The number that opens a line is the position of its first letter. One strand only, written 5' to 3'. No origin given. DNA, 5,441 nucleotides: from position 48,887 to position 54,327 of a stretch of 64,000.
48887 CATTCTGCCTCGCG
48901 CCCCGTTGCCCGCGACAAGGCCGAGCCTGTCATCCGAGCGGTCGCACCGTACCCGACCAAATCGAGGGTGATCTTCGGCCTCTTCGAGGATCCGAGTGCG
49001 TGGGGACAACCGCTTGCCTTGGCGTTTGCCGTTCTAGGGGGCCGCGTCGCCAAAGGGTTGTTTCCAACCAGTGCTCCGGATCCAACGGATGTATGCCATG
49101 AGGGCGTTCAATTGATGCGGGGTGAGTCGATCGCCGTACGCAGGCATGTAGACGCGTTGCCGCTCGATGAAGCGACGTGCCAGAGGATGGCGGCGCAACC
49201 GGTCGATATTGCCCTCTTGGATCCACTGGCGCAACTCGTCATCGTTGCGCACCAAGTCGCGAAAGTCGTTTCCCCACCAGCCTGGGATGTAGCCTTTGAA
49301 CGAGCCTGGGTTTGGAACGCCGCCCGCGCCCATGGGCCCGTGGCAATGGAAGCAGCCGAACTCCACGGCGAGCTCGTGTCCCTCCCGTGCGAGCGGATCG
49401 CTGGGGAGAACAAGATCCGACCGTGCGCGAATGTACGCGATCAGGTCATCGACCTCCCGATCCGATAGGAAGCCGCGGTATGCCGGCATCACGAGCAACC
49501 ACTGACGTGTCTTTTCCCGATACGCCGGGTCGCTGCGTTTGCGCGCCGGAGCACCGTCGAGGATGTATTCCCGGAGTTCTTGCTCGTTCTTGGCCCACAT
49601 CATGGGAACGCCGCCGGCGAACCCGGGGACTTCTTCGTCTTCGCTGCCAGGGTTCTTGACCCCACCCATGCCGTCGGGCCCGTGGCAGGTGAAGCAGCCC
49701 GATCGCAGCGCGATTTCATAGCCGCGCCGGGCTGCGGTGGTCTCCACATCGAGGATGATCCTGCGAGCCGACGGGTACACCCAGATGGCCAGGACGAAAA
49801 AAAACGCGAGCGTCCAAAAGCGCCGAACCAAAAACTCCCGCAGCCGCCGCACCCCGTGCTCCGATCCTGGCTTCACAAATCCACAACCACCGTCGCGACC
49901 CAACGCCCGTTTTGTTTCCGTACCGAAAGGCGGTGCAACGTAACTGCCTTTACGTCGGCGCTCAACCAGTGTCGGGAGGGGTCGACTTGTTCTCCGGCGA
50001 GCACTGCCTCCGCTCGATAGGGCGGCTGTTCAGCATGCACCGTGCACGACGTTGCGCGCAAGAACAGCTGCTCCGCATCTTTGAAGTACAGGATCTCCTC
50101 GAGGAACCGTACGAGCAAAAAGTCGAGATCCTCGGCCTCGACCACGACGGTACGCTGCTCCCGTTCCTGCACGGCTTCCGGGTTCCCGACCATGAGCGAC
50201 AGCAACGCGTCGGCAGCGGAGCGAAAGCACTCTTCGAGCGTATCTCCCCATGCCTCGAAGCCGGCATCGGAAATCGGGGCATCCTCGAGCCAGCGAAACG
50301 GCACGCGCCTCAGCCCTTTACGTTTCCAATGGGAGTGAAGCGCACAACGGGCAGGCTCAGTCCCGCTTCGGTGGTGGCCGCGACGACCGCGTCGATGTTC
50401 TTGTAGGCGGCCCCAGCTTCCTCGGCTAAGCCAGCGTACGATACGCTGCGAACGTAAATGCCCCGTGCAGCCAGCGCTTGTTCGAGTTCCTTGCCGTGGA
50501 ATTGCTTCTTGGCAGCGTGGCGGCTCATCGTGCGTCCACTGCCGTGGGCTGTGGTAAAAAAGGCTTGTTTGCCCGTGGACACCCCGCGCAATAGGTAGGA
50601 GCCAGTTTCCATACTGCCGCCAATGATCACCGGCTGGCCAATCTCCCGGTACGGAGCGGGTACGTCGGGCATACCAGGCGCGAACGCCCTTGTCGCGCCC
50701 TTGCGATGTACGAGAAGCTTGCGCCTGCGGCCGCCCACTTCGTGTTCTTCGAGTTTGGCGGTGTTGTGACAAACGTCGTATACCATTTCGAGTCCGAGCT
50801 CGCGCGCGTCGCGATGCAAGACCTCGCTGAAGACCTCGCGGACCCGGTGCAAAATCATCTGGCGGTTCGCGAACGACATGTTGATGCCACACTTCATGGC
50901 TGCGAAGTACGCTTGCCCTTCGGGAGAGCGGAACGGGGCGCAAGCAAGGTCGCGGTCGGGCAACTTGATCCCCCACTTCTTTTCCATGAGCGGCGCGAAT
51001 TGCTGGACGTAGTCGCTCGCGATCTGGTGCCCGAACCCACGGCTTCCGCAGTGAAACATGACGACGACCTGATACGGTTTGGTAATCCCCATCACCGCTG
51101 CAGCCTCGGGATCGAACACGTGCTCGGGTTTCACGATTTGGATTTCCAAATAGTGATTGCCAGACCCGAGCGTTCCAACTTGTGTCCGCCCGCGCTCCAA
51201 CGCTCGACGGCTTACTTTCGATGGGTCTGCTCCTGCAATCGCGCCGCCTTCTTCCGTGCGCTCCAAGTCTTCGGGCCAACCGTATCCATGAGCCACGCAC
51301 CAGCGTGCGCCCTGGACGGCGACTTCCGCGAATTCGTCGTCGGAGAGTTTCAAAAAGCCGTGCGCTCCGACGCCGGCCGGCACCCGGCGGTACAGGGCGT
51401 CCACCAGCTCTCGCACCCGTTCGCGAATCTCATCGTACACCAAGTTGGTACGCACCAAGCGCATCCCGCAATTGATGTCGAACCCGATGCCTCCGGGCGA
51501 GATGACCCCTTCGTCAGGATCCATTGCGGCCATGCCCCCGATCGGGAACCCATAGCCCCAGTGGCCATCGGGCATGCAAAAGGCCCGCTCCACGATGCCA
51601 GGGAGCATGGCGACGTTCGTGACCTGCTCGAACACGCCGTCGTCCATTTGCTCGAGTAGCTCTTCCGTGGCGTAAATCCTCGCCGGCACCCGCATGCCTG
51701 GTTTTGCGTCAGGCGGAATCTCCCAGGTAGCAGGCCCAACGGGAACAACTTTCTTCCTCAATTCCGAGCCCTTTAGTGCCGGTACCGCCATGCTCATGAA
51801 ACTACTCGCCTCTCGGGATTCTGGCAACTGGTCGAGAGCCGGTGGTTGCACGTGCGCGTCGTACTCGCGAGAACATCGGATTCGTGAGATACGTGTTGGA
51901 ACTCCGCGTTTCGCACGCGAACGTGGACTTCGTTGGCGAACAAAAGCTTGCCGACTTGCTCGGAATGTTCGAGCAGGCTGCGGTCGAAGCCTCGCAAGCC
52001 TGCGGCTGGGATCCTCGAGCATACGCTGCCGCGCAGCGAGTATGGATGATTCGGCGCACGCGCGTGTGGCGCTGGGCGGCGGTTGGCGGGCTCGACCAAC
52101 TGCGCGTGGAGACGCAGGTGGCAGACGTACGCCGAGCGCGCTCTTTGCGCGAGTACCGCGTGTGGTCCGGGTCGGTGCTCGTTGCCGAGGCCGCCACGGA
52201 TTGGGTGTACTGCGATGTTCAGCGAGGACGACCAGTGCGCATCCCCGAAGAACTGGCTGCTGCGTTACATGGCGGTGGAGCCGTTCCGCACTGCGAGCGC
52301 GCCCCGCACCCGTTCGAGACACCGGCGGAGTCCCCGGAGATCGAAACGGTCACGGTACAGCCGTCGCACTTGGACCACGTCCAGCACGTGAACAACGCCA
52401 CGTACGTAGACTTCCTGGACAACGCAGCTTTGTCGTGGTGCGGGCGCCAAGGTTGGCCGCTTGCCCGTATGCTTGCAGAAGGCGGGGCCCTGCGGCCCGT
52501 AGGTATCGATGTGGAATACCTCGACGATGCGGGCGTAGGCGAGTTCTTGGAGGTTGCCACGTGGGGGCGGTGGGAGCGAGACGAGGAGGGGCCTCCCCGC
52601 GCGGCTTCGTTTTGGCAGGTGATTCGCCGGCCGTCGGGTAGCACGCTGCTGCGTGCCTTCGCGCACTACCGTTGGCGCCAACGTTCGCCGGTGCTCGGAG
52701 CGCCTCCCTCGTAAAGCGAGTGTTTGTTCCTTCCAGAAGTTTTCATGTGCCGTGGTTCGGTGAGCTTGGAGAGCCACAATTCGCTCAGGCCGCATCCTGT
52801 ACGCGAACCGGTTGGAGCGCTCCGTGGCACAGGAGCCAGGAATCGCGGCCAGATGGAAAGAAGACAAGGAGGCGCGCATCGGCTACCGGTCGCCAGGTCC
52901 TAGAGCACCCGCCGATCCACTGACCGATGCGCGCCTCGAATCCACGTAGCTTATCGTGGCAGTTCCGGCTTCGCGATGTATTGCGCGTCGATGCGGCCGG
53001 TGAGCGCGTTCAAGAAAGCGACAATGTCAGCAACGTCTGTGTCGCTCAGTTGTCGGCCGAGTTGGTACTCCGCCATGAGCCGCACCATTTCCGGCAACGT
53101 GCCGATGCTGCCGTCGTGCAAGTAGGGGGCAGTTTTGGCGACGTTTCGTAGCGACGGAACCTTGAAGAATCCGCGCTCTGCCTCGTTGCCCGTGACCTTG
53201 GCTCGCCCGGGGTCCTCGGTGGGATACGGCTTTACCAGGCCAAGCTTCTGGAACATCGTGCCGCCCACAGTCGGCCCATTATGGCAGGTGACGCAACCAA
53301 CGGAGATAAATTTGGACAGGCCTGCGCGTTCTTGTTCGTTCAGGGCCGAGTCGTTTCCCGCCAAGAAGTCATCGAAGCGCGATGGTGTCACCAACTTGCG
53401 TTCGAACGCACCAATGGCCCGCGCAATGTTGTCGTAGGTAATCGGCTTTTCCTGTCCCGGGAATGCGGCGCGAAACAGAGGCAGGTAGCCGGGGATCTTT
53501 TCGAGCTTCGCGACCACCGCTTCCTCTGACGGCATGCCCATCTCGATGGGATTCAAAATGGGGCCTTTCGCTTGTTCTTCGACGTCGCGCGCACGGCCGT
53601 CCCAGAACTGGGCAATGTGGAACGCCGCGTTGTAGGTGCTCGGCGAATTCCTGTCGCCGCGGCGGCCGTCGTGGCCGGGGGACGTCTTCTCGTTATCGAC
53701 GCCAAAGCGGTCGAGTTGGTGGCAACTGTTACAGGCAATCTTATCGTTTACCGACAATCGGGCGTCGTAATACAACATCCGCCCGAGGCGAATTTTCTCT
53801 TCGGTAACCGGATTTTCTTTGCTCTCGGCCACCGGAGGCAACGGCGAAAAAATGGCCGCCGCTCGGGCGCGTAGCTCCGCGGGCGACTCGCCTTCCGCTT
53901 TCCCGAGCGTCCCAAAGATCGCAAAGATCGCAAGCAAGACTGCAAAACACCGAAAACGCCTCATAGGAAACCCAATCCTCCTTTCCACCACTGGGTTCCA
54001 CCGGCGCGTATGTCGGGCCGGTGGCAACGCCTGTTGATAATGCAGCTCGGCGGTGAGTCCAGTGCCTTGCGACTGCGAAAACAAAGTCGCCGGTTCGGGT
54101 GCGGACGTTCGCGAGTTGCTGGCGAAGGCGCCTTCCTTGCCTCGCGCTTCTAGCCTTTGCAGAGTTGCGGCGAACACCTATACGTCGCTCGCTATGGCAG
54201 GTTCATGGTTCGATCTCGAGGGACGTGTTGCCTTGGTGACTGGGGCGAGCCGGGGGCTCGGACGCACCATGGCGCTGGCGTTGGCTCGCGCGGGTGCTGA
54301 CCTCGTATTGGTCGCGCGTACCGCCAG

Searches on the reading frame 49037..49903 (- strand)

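Call 54: search_protein_families(library=pfam, proteins=[window:49037-49903:-], max_evalue=0.0001)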
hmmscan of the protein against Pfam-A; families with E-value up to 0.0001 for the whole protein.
window:49037-49903:- (289 aa): 2 families
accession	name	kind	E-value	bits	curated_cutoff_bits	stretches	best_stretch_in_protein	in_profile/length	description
PF00034.26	Cytochrom_C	-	5.3e-17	63.4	21.3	2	59-160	2-88/90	Cytochrome c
PF13442.11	Cytochrome_CBB3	-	1.6e-12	48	27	1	58-158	3-68/68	Cytochrome C oxidase, cbb3-type, subunit III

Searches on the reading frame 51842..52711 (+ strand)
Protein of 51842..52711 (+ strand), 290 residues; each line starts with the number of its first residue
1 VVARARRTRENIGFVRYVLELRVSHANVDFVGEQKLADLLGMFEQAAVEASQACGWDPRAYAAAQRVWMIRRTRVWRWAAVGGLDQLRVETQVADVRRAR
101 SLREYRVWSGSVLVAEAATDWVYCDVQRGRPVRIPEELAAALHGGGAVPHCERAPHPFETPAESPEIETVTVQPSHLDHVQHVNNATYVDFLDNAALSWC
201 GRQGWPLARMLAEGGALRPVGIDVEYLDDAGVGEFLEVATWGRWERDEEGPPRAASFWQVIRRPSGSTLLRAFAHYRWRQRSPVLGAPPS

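Call 54: search_protein_families(library=pfam, proteins=[window:51842-52711:+], max_evalue=0.0001)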
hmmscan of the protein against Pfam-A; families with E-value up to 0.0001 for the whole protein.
window:51842-52711:+ (290 aa): 2 families
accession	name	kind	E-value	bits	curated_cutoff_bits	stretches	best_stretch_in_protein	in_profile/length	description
PF13279.12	4HBT_2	-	2.6e-12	47.7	25.5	0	39-142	17-122/122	Thioesterase-like superfamily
PF01643.23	Acyl-ACP_TE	-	7.4e-09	35.9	23.7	1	21-140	8-129/131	Acyl-ACP thioesterase N-terminal domain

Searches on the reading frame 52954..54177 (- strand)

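Call 54: search_protein_families(library=pfam, proteins=[window:52954-54177:-], max_evalue=0.0001)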
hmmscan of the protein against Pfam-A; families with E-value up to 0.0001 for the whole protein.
window:52954-54177:- (408 aa): 2 families
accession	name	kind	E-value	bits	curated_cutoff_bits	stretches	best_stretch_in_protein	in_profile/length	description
PF03150.19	CCP_MauG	-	2.1e-57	194.4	25.6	1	126-276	1-148/149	Di-haem cytochrome c peroxidase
PF00034.26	Cytochrom_C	-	1.8e-05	26.4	21.3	0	294-392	11-89/90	Cytochrome c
